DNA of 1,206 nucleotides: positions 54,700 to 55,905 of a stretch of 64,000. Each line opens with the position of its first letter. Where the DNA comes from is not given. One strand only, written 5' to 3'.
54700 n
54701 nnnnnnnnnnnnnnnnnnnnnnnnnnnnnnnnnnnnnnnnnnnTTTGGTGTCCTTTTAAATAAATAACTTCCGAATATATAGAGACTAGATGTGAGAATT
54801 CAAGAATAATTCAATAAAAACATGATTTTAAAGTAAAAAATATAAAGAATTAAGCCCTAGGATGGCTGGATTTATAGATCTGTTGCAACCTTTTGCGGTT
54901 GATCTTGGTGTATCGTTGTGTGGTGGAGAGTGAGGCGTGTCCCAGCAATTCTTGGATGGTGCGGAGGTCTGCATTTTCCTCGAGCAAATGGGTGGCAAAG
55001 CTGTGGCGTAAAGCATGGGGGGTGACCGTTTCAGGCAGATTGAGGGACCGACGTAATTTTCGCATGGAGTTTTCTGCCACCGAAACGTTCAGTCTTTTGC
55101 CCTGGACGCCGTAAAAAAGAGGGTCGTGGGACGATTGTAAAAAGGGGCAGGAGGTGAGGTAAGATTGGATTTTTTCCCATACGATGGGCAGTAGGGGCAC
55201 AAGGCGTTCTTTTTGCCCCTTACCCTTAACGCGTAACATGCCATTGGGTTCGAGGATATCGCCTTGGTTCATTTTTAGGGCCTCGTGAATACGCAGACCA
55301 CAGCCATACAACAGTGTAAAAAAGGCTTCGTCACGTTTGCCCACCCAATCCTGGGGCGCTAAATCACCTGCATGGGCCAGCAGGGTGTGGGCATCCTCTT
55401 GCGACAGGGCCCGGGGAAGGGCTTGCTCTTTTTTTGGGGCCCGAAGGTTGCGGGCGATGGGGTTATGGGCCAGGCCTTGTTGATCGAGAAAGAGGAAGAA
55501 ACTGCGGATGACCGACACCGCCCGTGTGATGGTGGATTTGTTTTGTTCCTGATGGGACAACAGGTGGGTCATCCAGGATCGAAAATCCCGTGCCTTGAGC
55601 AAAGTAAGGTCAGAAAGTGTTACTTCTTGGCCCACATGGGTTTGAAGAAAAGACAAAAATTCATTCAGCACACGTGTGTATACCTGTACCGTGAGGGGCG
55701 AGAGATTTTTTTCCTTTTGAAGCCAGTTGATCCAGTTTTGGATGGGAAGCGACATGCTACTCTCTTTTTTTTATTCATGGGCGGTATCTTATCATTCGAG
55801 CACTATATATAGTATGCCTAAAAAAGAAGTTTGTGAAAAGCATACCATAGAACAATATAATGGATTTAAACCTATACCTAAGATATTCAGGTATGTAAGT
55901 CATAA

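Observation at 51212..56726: Island of signal-peptide proteins of unknown function with a tyrosine recombinase, wedged between glyQS and tal-priA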

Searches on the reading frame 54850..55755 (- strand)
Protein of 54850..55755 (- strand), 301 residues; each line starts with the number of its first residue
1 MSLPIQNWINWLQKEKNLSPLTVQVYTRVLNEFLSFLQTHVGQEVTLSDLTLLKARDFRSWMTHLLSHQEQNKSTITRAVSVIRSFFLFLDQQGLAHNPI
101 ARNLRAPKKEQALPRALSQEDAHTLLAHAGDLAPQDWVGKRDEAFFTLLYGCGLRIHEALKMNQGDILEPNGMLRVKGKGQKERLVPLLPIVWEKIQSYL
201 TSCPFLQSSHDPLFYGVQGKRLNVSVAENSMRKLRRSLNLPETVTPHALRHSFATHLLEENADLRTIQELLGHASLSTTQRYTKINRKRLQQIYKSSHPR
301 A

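Call 3: search_protein_families(library=pfam, proteins=[window:54850-55755:-], max_evalue=0.1)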
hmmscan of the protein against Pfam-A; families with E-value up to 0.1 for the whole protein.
window:54850-55755:- (301 aa): 5 families
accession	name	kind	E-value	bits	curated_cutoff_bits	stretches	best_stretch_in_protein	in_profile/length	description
PF00589.27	Phage_integrase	-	2.9e-37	128.5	27.1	1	117-287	3-170/172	Phage integrase family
PF02899.23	Phage_int_SAM_1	-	2.5e-13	50.5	22.3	1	5-93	1-82/83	Phage integrase, N-terminal SAM-like domain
PF13495.12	Phage_int_SAM_4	-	5.6e-06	27.1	27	1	16-87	12-75/85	Phage integrase, N-terminal SAM-like domain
PF13102.12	Phage_int_SAM_5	-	2.4e-05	25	22.3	1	13-87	12-79/98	Phage integrase SAM-like domain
PF16844.10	DIMCO_N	-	0.029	15.1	36.7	0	31-80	22-76/91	Dinitrogenase iron-molybdenum cofactor, N-terminal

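Call 5: find_encoding_contigs(protein=window:54850-55755:-, flank=10000, max_places=6)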
Protein window:54850-55755:- (301 aa): 1 contig read that carries it; 1 place shown.
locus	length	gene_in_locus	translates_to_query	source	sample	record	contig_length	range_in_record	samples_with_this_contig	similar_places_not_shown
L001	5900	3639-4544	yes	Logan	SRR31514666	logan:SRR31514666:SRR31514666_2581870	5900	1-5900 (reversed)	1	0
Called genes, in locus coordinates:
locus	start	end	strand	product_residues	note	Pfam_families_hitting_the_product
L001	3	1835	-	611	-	?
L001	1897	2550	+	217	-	PF00923:TAL_FSA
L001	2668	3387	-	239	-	-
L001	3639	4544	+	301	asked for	PF02899:Phage_int_SAM_1, PF13495:Phage_int_SAM_4 (faint), PF00589:Phage_integrase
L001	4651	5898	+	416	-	?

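Call 6: search_protein_families(library=ncbifam, proteins=[window:54850-55755:-], max_evalue=0.01)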
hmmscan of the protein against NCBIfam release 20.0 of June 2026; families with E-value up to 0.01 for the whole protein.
window:54850-55755:- (301 aa): 13 families
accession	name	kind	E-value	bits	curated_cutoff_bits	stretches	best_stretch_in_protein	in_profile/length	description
TIGR02224.1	recomb_XerC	equivalog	2.4e-89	299.6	335.15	1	7-301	2-293/295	tyrosine recombinase XerC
TIGR02225.1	recomb_XerD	equivalog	1.1e-73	248.1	329.6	1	6-301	1-290/290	site-specific tyrosine recombinase XerD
NF001399.0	PRK00283.1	subfamily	7.3e-73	245.4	279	1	5-301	9-299/300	tyrosine recombinase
NF040815.2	recomb_XerA_Arch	equivalog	1.7e-60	204.8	220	1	14-294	9-263/263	site-specific tyrosine recombinase/integron integrase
NF002331.0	PRK01287.1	subfamily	6.3e-39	134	371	1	6-299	31-326/365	site-specific tyrosine recombinase XerC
TIGR02249.1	integrase_gron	subfamily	3.2e-35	122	265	2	207-289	222-304/315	integron integrase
NF003462.0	PRK05084.1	equivalog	2e-29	102.5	267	2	140-292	195-351/360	tyrosine recombinase XerS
NF011946.0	PRK15417.1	equivalog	1.1e-16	60.9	435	2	240-287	270-317/337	integron integrase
NF007371.0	PRK09871.1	subfamily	9.4e-11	41.6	222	1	138-295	24-184/198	tyrosine-type DNA invertase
NF040693.1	recomb_GmtY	equivalog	1.1e-08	34.8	340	1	244-292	391-439/441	gamma-mobile-trio recombinase GmtY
NF007370.0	PRK09870.1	subfamily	2e-06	27.6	221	1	211-298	105-192/200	tyrosine-type DNA invertase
NF047926.1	integrase_GmtZ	equivalog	5.7e-05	21.3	600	1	245-296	429-481/784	gamma-mobile-trio integrase GmtZ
NF041502.1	integrase_1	equivalog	0.0073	15.1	350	0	243-294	318-369/484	site-specific integrase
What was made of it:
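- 54850..55755 (-): xerC, the housekeeping tyrosine recombinase. Both are below their cutoffs (call 6).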

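Call 11: find_related_loci(query=window:54850-55755:-, collection=genome_contigs, flank=10000)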
Query window:54850-55755:- (301 aa) in genome_contigs; peptide patterns used: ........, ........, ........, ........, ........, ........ (x = any residue, [..] = any of these).
63 stretches matched a pattern; 1 encode a relative of the query (tblastn E <= 1e-3); 1 distinct loci.
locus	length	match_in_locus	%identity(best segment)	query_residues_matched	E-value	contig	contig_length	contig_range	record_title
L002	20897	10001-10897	49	5-301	2e-84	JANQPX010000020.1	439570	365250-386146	MAG: Geminicoccaceae bacterium isolate IP29b_bin.180 k99_3763529, whole genome shotgun sequence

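Call 15: search_protein_families(library=pfam, proteins=[L002:7644-9971:-, L002:4795-7398:-, L002:11013-12053:-, L002:12275-12889:-, L002:13324-14844:+, L002:14952-16067:+, L002:1760-4204:+, L002:804-1769:+], max_evalue=0.00001)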
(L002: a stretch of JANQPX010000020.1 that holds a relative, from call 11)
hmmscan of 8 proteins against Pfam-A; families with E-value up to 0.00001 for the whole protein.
L002:7644-9971:- (775 aa): 6 families
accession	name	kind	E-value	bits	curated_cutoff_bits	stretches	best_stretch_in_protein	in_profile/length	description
PF17764.6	PriA_3primeBD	-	4.8e-22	78.1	22.7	1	50-144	2-95/96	3'DNA-binding domain (3'BD)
PF00270.35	DEAD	-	9.8e-18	64.9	26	1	237-399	2-162/167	DEAD/DEAH box helicase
PF18074.6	PriA_C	-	2.6e-17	63.8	26.9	1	681-771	1-95/95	Primosomal protein N C-terminal domain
PF04851.21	ResIII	-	5.8e-12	46.3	22.5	1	234-396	3-162/164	Type III restriction enzyme, res subunit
PF18319.7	Zn_ribbon_PriA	-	3.1e-08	33.9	26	1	493-519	1-27/27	PriA DNA helicase Cys-rich region (CRR) domain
PF00271.37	Helicase_C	-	4e-08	33.9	23.5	0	569-636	53-108/110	Helicase conserved C-terminal domain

L002:4795-7398:- (867 aa): 7 families
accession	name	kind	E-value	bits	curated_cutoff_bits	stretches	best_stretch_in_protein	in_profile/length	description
PF00563.25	EAL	-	5.9e-62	209.5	31.3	1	606-841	4-236/236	EAL domain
PF00990.26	GGDEF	-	3.7e-40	137.8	23.8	1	425-582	1-161/161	Diguanylate cyclase, GGDEF domain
PF08448.16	PAS_4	-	4.8e-30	104.4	23.1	2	185-291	2-107/110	PAS fold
PF00989.32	PAS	-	9.4e-27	93.7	22.6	3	304-411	5-113/113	PAS fold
PF13426.13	PAS_9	-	8.7e-25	87.4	27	2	196-291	9-103/103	PAS domain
PF08447.18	PAS_3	-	7.7e-17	61.8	25.6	1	54-139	2-88/89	PAS fold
PF13188.13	PAS_8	-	2.5e-13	49.8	21.8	0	32-88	1-57/65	PAS domain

L002:11013-12053:- (346 aa): 1 family
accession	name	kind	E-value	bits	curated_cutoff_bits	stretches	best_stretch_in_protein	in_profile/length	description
PF03446.21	NAD_binding_2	-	1.3e-22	80.9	21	1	38-203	1-158/161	NAD binding domain of 6-phosphogluconate dehydrogenase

L002:12275-12889:- (204 aa): 0 families

L002:13324-14844:+ (506 aa): 2 families
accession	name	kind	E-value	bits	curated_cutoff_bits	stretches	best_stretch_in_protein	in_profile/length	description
PF02397.22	Bac_transf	-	4e-62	209.4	27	1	312-498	1-176/179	Bacterial sugar transferase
PF13727.12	CoA_binding_3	-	1.9e-26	93.6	25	1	106-276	11-175/175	CoA-binding domain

L002:14952-16067:+ (371 aa): 0 families

L002:1760-4204:+ (814 aa): 8 families
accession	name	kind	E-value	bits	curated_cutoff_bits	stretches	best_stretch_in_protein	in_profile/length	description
PF00563.25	EAL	-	5.7e-78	262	31.3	1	548-781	3-236/236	EAL domain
PF00990.26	GGDEF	-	2.6e-50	170.8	23.8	1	370-527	1-161/161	Diguanylate cyclase, GGDEF domain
PF12860.13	PAS_7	-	4.4e-16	59.5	27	1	124-237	2-114/115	PAS fold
PF13426.13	PAS_9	-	7.3e-12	45.9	27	1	256-357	2-102/103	PAS domain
PF00989.32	PAS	-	1e-10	42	22.6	1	246-356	2-113/113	PAS fold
PF13188.13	PAS_8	-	1.8e-10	40.8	21.8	1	246-300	2-53/65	PAS domain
PF08448.16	PAS_4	-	2e-08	34.9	23.1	1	252-360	2-109/110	PAS fold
PF00672.30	HAMP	-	1.4e-06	28.9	25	1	56-106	2-52/53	HAMP domain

L002:804-1769:+ (321 aa): 1 family
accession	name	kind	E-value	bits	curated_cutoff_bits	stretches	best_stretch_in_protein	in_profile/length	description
PF00196.25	GerE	-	7.6e-07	29.1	23.5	1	240-291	3-54/57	Bacterial regulatory proteins, luxR family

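Call 76: search_protein_families(library=ncbifam, proteins=[L002:9950-10900:+, L005:7420-8325:+, L014:2811-3716:+, L012:4729-5634:+, L012:5658-6455:-, L012:6591-6956:+, L012:7142-7504:+, L005:8468-9277:-], max_evalue=0.00001)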
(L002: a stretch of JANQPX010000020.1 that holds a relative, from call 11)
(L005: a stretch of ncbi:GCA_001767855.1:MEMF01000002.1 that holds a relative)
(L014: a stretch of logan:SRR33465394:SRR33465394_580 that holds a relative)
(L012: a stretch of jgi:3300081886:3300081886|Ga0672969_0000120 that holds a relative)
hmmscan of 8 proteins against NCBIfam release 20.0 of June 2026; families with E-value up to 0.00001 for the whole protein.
L002:9950-10900:+ (316 aa): 11 families
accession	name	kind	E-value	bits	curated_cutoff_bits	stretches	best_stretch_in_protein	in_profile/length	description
TIGR02224.1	recomb_XerC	equivalog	4.1e-91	305.4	335.15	1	20-316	2-293/295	tyrosine recombinase XerC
NF001399.0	PRK00283.1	subfamily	2.6e-69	233.7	279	1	15-316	6-299/300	tyrosine recombinase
TIGR02225.1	recomb_XerD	equivalog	1.4e-68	231.3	329.6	1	20-316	2-290/290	site-specific tyrosine recombinase XerD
NF040815.2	recomb_XerA_Arch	equivalog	2.4e-48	165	220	1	33-309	14-263/263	site-specific tyrosine recombinase/integron integrase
NF002331.0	PRK01287.1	subfamily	5.5e-38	130.9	371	1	16-314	28-326/365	site-specific tyrosine recombinase XerC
TIGR02249.1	integrase_gron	subfamily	7.5e-31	107.6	265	2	236-300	236-300/315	integron integrase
NF003462.0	PRK05084.1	equivalog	1.2e-21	76.9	267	1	152-304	195-348/360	tyrosine recombinase XerS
NF011946.0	PRK15417.1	equivalog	5e-19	68.7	435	1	247-299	262-314/337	integron integrase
NF007371.0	PRK09871.1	subfamily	1.7e-11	44.1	222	1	228-310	102-184/198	tyrosine-type DNA invertase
NF040693.1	recomb_GmtY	equivalog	2.4e-08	33.6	340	0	259-303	391-435/441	gamma-mobile-trio recombinase GmtY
NF007370.0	PRK09870.1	subfamily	5.8e-07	29.3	221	1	151-313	31-192/200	tyrosine-type DNA invertase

L005:7420-8325:+ (301 aa): 11 families
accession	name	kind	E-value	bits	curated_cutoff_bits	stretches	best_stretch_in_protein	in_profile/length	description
TIGR02224.1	recomb_XerC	equivalog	3.1e-90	302.5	335.15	1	7-301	2-293/295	tyrosine recombinase XerC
TIGR02225.1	recomb_XerD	equivalog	3.3e-72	243.3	329.6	1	7-301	2-290/290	site-specific tyrosine recombinase XerD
NF001399.0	PRK00283.1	subfamily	2.4e-71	240.4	279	1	7-301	11-299/300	tyrosine recombinase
NF040815.2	recomb_XerA_Arch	equivalog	3.6e-60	203.8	220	1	16-294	10-263/263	site-specific tyrosine recombinase/integron integrase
NF002331.0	PRK01287.1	subfamily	2.4e-42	145.2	371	1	6-299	31-326/365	site-specific tyrosine recombinase XerC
TIGR02249.1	integrase_gron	subfamily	1.5e-36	126.3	265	2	222-292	237-307/315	integron integrase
NF003462.0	PRK05084.1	equivalog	6.1e-31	107.4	267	1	140-295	195-354/360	tyrosine recombinase XerS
NF011946.0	PRK15417.1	equivalog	4e-19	69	435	1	236-287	266-317/337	integron integrase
NF007371.0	PRK09871.1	subfamily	9.3e-12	44.9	222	1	135-295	21-184/198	tyrosine-type DNA invertase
NF040693.1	recomb_GmtY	equivalog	2.8e-09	36.7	340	1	244-292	391-439/441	gamma-mobile-trio recombinase GmtY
NF007370.0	PRK09870.1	subfamily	2.9e-07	30.3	221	1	150-298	42-192/200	tyrosine-type DNA invertase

L014:2811-3716:+ (301 aa): 11 families
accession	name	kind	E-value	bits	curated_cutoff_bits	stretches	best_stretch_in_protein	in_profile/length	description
TIGR02224.1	recomb_XerC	equivalog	4.1e-91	305.4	335.15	1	6-301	1-293/295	tyrosine recombinase XerC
TIGR02225.1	recomb_XerD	equivalog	5.4e-74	249.1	329.6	1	7-301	2-290/290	site-specific tyrosine recombinase XerD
NF001399.0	PRK00283.1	subfamily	6.2e-73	245.6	279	1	5-301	9-299/300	tyrosine recombinase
NF040815.2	recomb_XerA_Arch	equivalog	2.2e-61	207.7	220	1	16-294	10-263/263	site-specific tyrosine recombinase/integron integrase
NF002331.0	PRK01287.1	subfamily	6.1e-42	143.9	371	1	5-299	30-326/365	site-specific tyrosine recombinase XerC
TIGR02249.1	integrase_gron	subfamily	9.3e-37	127.1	265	2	221-292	236-307/315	integron integrase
NF003462.0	PRK05084.1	equivalog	3.6e-32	111.5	267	1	140-295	195-354/360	tyrosine recombinase XerS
NF011946.0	PRK15417.1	equivalog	4.1e-19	68.9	435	1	239-287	269-317/337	integron integrase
NF007371.0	PRK09871.1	subfamily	5.9e-13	48.8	222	1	137-295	23-184/198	tyrosine-type DNA invertase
NF040693.1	recomb_GmtY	equivalog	1.2e-09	37.9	340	1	244-292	391-439/441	gamma-mobile-trio recombinase GmtY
NF007370.0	PRK09870.1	subfamily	1.6e-07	31.2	221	1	140-298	32-192/200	tyrosine-type DNA invertase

L012:4729-5634:+ (301 aa): 11 families
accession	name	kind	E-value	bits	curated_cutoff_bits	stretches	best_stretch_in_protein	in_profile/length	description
TIGR02224.1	recomb_XerC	equivalog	4.9e-90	301.9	335.15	1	7-301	2-293/295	tyrosine recombinase XerC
TIGR02225.1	recomb_XerD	equivalog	2.9e-74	250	329.6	1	6-301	1-290/290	site-specific tyrosine recombinase XerD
NF001399.0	PRK00283.1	subfamily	5.7e-73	245.8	279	1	4-301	8-299/300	tyrosine recombinase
NF040815.2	recomb_XerA_Arch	equivalog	1.7e-59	201.6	220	1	16-294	10-263/263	site-specific tyrosine recombinase/integron integrase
NF002331.0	PRK01287.1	subfamily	1.4e-41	142.7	371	1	6-299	31-326/365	site-specific tyrosine recombinase XerC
TIGR02249.1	integrase_gron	subfamily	3.7e-37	128.4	265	2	221-292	236-307/315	integron integrase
NF003462.0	PRK05084.1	equivalog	3.7e-30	104.9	267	1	140-294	195-353/360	tyrosine recombinase XerS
NF011946.0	PRK15417.1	equivalog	3.8e-19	69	435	2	241-287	271-317/337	integron integrase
NF007371.0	PRK09871.1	subfamily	1.2e-12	47.8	222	1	134-294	20-183/198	tyrosine-type DNA invertase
NF007370.0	PRK09870.1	subfamily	5.8e-09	35.9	221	1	119-297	15-191/200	tyrosine-type DNA invertase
NF040693.1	recomb_GmtY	equivalog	9.3e-09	35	340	1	244-292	391-439/441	gamma-mobile-trio recombinase GmtY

L012:5658-6455:- (265 aa): 0 families

L012:6591-6956:+ (121 aa): 0 families

L012:7142-7504:+ (120 aa): 0 families

L005:8468-9277:- (269 aa): 2 families
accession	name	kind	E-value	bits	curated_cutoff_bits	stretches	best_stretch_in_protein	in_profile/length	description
NF007756.0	PRK10437.1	equivalog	3.8e-09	36.3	251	1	47-136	18-109/220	carbonate dehydratase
NF011765.0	PRK15219.1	subfamily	8.2e-07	28.7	221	1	59-222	85-236/245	carbonic anhydrase family protein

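Call 80: search_protein_families(library=phrogs, proteins=[window:54850-55755:-], max_evalue=0.01)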
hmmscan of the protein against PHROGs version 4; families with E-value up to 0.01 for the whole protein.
window:54850-55755:- (301 aa): 7 families
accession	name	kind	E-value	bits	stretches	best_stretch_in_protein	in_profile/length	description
phrog_1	-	integration and excision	1.6e-51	177.3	1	5-292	170-442/611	integrase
phrog_216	-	integration and excision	3.2e-39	135.8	1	75-295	14-234/301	integrase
phrog_7269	-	integration and excision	1.5e-10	41.8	1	231-292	17-76/89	integrase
phrog_7685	-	integration and excision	4.4e-10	40.5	1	220-289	157-227/240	integrase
phrog_23271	-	unknown function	7e-07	30.1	1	244-286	9-51/67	-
phrog_5127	-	integration and excision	8.2e-06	26.5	1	5-274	123-322/355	integrase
phrog_34557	-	integration and excision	0.0056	17.4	0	243-286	124-167/183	integrase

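Call 81: search_protein_families(library=padloc, proteins=[window:54850-55755:-], max_evalue=0.01)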
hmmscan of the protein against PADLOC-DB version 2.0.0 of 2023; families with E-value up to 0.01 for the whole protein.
window:54850-55755:- (301 aa): 0 families

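Call 86: find_related_loci(query=window:54850-55755:-, collection=metagenome_contigs, flank=7000)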
Query window:54850-55755:- (301 aa) in metagenome_contigs; peptide patterns used: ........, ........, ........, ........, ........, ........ (x = any residue, [..] = any of these).
164 stretches matched a pattern, but none encodes a relative of the query by tblastn (E <= 1e-3).
